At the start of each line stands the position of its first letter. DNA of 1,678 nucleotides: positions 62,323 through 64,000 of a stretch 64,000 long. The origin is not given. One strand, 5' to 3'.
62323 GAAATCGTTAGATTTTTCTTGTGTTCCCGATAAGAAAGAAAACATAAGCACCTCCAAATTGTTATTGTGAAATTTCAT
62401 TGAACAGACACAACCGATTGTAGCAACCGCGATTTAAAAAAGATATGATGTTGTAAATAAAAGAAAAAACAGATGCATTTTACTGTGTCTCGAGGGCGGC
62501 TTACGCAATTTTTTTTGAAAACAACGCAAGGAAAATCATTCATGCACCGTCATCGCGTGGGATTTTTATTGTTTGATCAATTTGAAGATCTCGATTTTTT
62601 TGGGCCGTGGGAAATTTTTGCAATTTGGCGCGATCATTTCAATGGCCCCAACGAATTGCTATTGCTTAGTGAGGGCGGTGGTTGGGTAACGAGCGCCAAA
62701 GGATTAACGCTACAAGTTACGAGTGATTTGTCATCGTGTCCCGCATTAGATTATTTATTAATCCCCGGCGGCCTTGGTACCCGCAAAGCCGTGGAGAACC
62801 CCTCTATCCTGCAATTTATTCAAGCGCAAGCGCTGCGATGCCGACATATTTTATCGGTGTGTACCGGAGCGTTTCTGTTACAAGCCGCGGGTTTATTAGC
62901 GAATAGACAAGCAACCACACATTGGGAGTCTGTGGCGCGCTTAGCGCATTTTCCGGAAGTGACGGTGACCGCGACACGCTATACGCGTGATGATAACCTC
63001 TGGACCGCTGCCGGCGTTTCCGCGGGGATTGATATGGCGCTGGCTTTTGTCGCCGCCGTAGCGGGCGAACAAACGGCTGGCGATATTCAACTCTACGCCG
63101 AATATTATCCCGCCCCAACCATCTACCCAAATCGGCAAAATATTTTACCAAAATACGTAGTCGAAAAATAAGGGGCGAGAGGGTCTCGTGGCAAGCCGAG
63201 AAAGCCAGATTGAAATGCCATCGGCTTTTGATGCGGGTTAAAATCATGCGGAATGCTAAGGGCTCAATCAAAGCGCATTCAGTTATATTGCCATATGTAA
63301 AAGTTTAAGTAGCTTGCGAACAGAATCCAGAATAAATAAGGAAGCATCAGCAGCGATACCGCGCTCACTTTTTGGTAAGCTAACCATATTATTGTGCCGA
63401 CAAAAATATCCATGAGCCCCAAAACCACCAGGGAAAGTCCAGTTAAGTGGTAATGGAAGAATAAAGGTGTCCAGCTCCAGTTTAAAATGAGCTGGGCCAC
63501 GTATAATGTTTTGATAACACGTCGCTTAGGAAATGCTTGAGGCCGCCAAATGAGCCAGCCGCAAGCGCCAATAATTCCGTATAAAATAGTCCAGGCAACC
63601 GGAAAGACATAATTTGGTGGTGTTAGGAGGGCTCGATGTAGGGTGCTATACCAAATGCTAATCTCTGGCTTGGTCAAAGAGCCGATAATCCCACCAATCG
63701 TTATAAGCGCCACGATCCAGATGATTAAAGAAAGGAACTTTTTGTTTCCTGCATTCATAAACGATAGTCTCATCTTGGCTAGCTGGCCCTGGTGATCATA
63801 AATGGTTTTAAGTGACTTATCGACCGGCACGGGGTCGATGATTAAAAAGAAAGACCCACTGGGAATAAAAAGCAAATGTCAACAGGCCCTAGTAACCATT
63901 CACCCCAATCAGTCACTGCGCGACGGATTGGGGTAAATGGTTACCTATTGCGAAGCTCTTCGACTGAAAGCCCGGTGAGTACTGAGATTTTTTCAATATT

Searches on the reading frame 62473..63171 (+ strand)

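Call 24: search_protein_families(library=pfam, proteins=[window:62473-63171:+], max_evalue=0.001)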
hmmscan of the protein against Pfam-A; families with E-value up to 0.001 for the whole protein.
window:62473-63171:+ (232 aa): 1 family
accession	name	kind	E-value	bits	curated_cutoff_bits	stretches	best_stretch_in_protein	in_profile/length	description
PF01965.30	DJ-1_PfpI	-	1.6e-23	83.7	26.6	1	27-194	1-164/165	DJ-1/PfpI family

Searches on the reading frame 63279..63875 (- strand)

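Call 24: search_protein_families(library=pfam, proteins=[window:63279-63875:-], max_evalue=0.001)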
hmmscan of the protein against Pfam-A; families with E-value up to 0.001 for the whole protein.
window:63279-63875:- (198 aa): 1 family
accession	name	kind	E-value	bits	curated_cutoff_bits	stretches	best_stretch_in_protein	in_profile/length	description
PF03073.20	TspO_MBR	-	1.6e-36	125.7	24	1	55-195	2-144/145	TspO/MBR family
